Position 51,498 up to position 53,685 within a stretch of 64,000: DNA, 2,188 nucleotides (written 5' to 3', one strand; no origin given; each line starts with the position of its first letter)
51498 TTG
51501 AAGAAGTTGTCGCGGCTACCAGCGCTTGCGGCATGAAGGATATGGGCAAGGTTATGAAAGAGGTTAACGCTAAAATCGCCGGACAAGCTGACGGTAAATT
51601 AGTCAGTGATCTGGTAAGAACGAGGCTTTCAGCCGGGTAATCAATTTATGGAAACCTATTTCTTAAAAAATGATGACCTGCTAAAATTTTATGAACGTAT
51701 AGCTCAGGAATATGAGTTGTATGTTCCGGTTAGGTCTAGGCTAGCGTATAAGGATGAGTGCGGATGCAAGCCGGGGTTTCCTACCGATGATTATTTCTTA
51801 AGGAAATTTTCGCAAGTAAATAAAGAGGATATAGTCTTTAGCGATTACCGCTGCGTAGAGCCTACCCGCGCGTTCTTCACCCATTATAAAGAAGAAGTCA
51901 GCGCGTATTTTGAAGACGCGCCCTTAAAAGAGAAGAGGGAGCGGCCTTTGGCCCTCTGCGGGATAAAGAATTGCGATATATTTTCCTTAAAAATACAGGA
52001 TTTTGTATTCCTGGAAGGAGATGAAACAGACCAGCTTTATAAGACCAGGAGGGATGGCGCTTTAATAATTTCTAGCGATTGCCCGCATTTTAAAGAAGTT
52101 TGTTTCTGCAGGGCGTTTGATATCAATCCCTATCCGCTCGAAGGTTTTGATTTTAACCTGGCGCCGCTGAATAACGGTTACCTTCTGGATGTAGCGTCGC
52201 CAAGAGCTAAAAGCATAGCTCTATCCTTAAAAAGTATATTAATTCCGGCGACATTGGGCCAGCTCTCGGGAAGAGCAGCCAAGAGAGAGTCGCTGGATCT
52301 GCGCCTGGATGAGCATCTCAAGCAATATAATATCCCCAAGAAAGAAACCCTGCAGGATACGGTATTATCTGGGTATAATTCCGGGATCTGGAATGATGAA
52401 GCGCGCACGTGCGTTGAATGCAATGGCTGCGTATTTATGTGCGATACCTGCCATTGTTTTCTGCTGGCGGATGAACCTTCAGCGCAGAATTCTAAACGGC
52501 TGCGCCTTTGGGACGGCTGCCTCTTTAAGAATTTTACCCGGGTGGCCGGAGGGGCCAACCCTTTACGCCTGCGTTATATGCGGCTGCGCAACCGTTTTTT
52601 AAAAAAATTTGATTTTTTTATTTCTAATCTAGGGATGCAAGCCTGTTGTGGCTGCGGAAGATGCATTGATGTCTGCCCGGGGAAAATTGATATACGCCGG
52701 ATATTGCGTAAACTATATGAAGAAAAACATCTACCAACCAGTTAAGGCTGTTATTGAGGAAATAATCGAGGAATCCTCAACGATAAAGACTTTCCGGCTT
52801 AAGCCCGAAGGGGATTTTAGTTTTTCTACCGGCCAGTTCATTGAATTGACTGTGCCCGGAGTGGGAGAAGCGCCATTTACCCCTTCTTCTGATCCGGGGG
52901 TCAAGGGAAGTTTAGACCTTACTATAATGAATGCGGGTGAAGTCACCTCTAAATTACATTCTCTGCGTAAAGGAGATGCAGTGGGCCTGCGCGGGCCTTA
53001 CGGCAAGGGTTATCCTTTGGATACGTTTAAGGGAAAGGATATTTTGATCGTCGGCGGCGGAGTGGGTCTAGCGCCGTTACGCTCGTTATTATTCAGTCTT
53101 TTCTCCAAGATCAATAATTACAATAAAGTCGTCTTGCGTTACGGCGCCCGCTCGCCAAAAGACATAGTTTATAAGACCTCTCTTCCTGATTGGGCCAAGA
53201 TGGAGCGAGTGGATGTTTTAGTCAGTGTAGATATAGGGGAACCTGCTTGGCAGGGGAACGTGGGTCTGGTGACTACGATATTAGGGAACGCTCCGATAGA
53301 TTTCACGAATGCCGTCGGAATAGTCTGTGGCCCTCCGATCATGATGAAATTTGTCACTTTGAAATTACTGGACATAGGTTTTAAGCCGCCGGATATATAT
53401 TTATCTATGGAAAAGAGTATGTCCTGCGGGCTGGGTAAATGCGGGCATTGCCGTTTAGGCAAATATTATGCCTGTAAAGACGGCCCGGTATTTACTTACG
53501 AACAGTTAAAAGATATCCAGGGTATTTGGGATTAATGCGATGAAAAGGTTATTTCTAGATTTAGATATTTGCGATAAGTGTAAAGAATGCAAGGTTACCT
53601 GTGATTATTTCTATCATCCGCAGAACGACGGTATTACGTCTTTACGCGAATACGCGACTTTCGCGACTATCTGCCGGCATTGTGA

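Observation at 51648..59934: Group-4 energy-converting [NiFe] hydrogenase with an upstream AsrAB/HydBG-like Fe-S/flavin module, a poly-ferredoxin and an inserted PhoU-like gene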

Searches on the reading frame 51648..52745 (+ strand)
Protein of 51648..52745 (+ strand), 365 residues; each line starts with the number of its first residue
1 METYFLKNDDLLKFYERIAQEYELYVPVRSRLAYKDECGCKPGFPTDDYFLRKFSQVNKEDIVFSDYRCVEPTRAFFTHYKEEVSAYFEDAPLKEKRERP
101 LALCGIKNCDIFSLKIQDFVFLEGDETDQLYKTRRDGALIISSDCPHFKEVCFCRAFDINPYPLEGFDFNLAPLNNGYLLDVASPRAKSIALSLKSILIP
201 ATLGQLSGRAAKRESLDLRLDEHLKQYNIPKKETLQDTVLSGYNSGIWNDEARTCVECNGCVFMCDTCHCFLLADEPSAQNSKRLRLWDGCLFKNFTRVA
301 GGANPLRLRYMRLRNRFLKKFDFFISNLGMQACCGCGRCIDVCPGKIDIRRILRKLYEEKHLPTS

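Call 3: search_protein_families(library=pfam, proteins=[window:51648-52745:+], max_evalue=0.01)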
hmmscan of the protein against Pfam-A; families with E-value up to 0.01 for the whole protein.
window:51648-52745:+ (365 aa): 5 families
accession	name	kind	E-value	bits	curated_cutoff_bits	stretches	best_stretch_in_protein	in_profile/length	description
PF17179.9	Fer4_22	-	1.3e-26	93.7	27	1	254-347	1-95/95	4Fe-4S dicluster domain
PF13534.11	Fer4_17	-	1.4e-05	26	22.2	0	327-348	40-61/61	4Fe-4S dicluster domain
PF13746.11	Fer4_18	-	0.00032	21.3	27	1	329-353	57-81/114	4Fe-4S dicluster domain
PF13237.11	Fer4_10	-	0.0022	18.3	25.5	1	331-345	7-21/53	4Fe-4S dicluster domain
PF25160.1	LdpA_Fe-S-bd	-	0.0027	17.9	27.6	1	331-346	26-41/49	LdpA Fe-S cluster-binding domain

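Call 4: search_protein_families(library=ncbifam, proteins=[window:51648-52745:+], max_evalue=0.01)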
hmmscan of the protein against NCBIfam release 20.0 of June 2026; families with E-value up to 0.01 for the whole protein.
window:51648-52745:+ (365 aa): 12 families
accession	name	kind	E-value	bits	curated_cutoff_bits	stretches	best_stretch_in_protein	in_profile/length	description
NF040829.1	sulfhyd_ShyB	equivalog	5.8e-44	150.4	690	1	51-358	33-331/334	NAD(P)-dependent hydrogenase/sulfhydrogenase 2 subunit beta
NF040833.1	sulfhyd_HydB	equivalog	1.9e-36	125.7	750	1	49-357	35-336/367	NADPH-dependent hydrogenase/sulfhydrogenase 1 subunit beta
TIGR02910.1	sulfite_red_A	equivalog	5.9e-27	94.8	323.15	1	4-357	3-327/334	anaerobic sulfite reductase subunit AsrA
NF045670.1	quin_L_LdhH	equivalog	0.00021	19.7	800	1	330-359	353-382/706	L-lactate dehydrogenase (quinone) large subunit LdhH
NF004898.0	PRK06259.1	equivalog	0.0008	18.1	385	0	329-350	184-205/488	fumarate reductase (CoM/CoB) subunit TfrB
TIGR01971.1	NuoI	subfamily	0.0017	17.9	113.05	0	313-349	25-61/121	NADH-quinone oxidoreductase, chain I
TIGR02745.1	ccoG_rdxA_fixG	equivalog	0.0018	17.3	316.7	1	330-351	230-251/435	cytochrome c oxidase accessory protein CcoG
NF041837.1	rnfC_Methano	equivalog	0.002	17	650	0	327-354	393-420/438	Rnf electron transport complex subunit RnfC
NF007204.0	PRK09625.1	equivalog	0.003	17.6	125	0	327-347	85-105/133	pyruvate flavodoxin oxidoreductase subunit delta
NF040864.1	HgcB_ferredoxin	equivalog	0.0033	17.2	99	1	328-347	11-30/93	mercury methylation ferredoxin HgcB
TIGR02936.1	fdxN_nitrog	equivalog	0.0051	16.9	80.55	1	323-346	13-36/91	ferredoxin III, nif-specific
TIGR00273.1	TIGR00273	equivalog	0.0081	15.1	444.8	1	331-358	343-370/432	LutB/LldF family L-lactate oxidation iron-sulfur protein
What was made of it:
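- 51648..52745 (+): HydB/AsrA-like iron-sulfur subunit (365 aa, 20 Cys, C-terminal Fer4_22 dicluster domain). NCBIfam ShyB 5.8e-44, HydB 1.9e-36, AsrA 5.9e-27, all below the curated cut-offs (calls 3, 4).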

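Call 33: search_solved_structures(query=window:51648-52745:+, max_evalue=0.001, show_alignments=1)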
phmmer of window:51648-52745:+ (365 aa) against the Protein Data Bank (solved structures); distinct sequences matched with E-value up to 0.001: 2.
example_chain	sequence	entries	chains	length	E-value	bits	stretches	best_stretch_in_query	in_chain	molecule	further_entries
9nez_B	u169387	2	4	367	1.1e-28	103.5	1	49-357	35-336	Sulfhydrogenase 1 subunit beta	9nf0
9t1s_M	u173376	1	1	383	3.8e-05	26.1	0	332-359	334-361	formate dehydrogenase (coenzyme F420)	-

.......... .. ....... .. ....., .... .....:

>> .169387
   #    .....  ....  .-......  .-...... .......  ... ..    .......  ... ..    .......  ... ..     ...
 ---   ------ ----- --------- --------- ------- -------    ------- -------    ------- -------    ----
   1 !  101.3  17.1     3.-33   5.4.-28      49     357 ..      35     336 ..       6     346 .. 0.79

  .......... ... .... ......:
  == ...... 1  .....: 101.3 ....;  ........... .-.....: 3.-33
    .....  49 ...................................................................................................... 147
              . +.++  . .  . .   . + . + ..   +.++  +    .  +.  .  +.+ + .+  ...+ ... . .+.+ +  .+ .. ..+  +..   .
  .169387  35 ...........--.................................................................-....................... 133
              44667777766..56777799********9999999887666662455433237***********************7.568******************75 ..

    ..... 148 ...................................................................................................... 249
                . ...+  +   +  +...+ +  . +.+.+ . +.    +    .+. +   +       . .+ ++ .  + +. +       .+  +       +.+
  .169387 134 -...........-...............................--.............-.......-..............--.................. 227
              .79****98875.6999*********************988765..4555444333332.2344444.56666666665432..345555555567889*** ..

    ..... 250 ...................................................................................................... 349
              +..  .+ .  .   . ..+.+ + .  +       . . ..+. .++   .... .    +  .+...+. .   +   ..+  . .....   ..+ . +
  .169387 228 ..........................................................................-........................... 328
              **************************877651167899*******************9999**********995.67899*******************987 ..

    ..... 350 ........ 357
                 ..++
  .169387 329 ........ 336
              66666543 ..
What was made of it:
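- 51648..52745 (+): Best solved relative is P. furiosus sulfhydrogenase I beta, 9nez_B, 1.1e-28 (call 33).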

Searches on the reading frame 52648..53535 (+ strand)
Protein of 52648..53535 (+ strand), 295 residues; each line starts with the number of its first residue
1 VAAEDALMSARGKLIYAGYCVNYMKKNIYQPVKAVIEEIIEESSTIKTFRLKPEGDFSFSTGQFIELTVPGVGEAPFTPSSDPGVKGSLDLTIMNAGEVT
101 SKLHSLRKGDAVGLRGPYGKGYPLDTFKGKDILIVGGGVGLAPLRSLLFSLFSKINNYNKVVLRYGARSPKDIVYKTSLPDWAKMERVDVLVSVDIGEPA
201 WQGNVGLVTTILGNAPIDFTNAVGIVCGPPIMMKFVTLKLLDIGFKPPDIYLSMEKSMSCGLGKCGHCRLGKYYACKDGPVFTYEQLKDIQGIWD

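Call 3: search_protein_families(library=pfam, proteins=[window:52648-53535:+], max_evalue=0.01)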
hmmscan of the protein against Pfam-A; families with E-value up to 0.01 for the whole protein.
window:52648-53535:+ (295 aa): 3 families
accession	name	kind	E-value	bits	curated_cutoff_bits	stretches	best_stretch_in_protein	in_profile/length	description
PF00175.26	NAD_binding_1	-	2.3e-13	51.2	22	1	135-236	2-107/109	Oxidoreductase NAD-binding domain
PF10418.14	DHODB_Fe-S_bind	-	1.4e-10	41.1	23.9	1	255-287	1-40/41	Iron-sulfur cluster binding domain of dihydroorotate dehydrogenase B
PF00970.30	FAD_binding_6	-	1.5e-08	35.3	21.1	1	37-120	5-96/99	Oxidoreductase FAD-binding domain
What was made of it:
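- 52717..53535 (+): HydG/AsrB-like flavoprotein (272 aa): FAD-binding, NAD(P)-binding (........) and C-terminal [2Fe-2S] (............C) domains. Pfam FAD_binding_6, NAD_binding_1, DHODB_Fe-S_bind (call 3).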

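Call 4: search_protein_families(library=ncbifam, proteins=[window:52648-53535:+], max_evalue=0.01)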
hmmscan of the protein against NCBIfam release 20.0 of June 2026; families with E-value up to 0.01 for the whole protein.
window:52648-53535:+ (295 aa): 26 families (the best 25 are shown)
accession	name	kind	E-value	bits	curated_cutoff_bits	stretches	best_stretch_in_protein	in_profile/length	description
TIGR02911.1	sulfite_red_B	equivalog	2.2e-67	226.9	288.6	1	27-288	1-257/261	anaerobic sulfite reductase subunit AsrB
NF006220.0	PRK08345.1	subfamily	2.6e-64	217.3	395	1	24-292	3-292/294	cytochrome-c3 hydrogenase subunit gamma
NF040835.1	sulfhyd_HydG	equivalog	3.7e-57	193.8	650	1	56-293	47-290/292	NADPH-dependent hydrogenase/sulfhydrogenase 1 subunit gamma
NF040830.1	sulfhyd_ShyC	equivalog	3.3e-52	177.4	600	1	27-287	2-281/288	NAD(P)-dependent hydrogenase/sulfhydrogenase 2 subunit gamma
NF000796.0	PRK00054.1-1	equivalog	6e-49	166.6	224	1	31-289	3-237/254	dihydroorotate dehydrogenase electron transfer subunit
NF000798.0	PRK00054.1-3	equivalog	4.1e-27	95.4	219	1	37-286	8-241/244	dihydroorotate dehydrogenase electron transfer subunit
NF000799.0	PRK00054.1-4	equivalog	7e-23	81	314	1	94-285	72-254/258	dihydroorotate dehydrogenase electron transfer subunit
NF000797.0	PRK00054.1-2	equivalog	1.7e-20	73.4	270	1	54-283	35-261/267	dihydroorotate dehydrogenase electron transfer subunit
NF004862.0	PRK06222.1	subfamily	3.5e-20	72.7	220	1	60-283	29-244/281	sulfide/dihydroorotate dehydrogenase-like FAD/NAD-binding protein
NF009414.0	PRK12778.1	equivalog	6.2e-20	71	1103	1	58-286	27-247/752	bifunctional dihydroorotate dehydrogenase B NAD binding subunit/NADPH-dependent glutamate synthase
NF058606.1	GlBtMonoRdsGbcB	equivalog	8.7e-20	70.9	500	1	38-246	20-238/362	glycine betaine monooxygenase reductase subunit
NF040810.1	BenC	equivalog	2.1e-18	66.6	430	1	26-251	99-326/333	benzoate 1,2-dioxygenase electron transfer component BenC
TIGR01941.1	nqrF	equivalog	4.1e-18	65.5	295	1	94-251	237-399/405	NADH:ubiquinone reductase (Na(+)-transporting) subunit F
NF045803.1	MethMoxFADbindMmoC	equivalog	1.9e-16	59.8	500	1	55-252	136-337/343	aromatic/alkene monooxygenase hydroxylase FAD-binding subunit MmoC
NF005963.0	PRK08051.1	equivalog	8.1e-15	54.7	230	1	32-236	4-210/233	NAD(P)H-flavin reductase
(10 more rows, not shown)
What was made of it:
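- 52717..53535 (+): NCBIfam AsrB 2.2e-67 and HydG 3.7e-57 (call 4).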

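Call 34: search_solved_structures(query=window:52717-53535:+, max_evalue=1e-8, show_alignments=1)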
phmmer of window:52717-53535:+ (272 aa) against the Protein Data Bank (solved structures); distinct sequences matched with E-value up to 1e-8: 20.
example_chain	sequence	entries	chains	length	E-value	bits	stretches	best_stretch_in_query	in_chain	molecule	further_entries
9nez_C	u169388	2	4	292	3.2e-56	193.7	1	25-271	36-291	Sulfhydrogenase 1 subunit gamma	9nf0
5ksw_B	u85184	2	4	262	1.3e-20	77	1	37-264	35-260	Dihydroorotate dehydrogenase B (NAD(+)), electron transfer subunit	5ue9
1ep3_B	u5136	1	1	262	2.1e-18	69.7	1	38-264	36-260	DIHYDROOROTATE DEHYDROGENASE B (PYRK SUBUNIT)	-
1ep1_B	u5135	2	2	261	2.1e-18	69.7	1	38-264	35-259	DIHYDROOROTATE DEHYDROGENASE B (PYRK SUBUNIT)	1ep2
4ylf_A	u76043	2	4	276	3.5e-17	65.7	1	37-264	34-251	Dihydroorotate dehydrogenase B (NAD(+)), electron transfer subunit homolog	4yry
7qty_A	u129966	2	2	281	3.5e-16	62.4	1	74-229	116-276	Na(+)-translocating NADH-quinone reductase subunit F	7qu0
7rom_A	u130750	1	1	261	8.6e-15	57.8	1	2-227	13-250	NADH-cytochrome b5 reductase 1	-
7qu3_A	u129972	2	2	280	3.1e-14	56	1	73-229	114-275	Na(+)-translocating NADH-quinone reductase subunit F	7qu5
2eix_A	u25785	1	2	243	1.1e-13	54.2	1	13-226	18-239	NADH-cytochrome b5 reductase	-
2r6h_A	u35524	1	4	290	1.7e-13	53.6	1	74-217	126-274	NADH:ubiquinone oxidoreductase, Na translocating, F subunit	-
8ad3_A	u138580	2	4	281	1.9e-13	53.4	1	73-229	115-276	Na(+)-translocating NADH-quinone reductase subunit F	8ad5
4u9u_A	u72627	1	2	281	2e-13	53.3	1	73-229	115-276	Na(+)-translocating NADH-quinone reductase subunit F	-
8ad4_A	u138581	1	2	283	2e-13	53.3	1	73-229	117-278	Na(+)-translocating NADH-quinone reductase subunit F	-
4uaj_A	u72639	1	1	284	2e-13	53.3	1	73-229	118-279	Na(+)-translocating NADH-quinone reductase subunit F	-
7xk3_F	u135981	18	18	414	2.8e-13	52.9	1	73-229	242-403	Na(+)-translocating NADH-quinone reductase subunit F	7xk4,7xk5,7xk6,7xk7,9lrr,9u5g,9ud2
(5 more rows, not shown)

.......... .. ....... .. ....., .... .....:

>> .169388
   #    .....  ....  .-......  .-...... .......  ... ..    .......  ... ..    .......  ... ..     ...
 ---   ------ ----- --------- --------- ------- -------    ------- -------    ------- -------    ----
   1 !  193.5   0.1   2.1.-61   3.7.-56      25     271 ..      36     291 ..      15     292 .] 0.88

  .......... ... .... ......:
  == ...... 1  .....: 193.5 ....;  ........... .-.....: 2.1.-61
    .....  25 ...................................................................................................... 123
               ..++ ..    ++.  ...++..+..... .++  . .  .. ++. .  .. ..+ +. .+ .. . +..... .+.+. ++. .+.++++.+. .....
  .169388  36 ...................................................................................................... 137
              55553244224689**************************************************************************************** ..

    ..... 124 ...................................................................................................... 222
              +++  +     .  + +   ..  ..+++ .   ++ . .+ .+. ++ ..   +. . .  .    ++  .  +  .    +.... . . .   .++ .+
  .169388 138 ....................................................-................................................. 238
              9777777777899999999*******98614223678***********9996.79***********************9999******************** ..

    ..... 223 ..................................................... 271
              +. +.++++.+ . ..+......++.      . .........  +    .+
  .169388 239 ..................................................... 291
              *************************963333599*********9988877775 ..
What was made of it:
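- On Group 3b sulfhydrogenase (HydBGDA): 9nez_B 1.1e-28 and 9nez_C 3.2e-56 (calls 33, 34).
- Closest known: Pyrococcus furiosus soluble sulfhydrogenase I. Same: The FAD, NAD(P) and [2Fe-2S] motifs are aligned (calls 33, 34).
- The solved relatives are named sulfhydrogenase subunits (calls 33, 34).
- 52717..53535 (+): Best solved relative is sulfhydrogenase I gamma, 9nez_C, 3.2e-56 (call 34).
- The FAD and NAD(P)-binding domains are intact (calls 3, 34).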
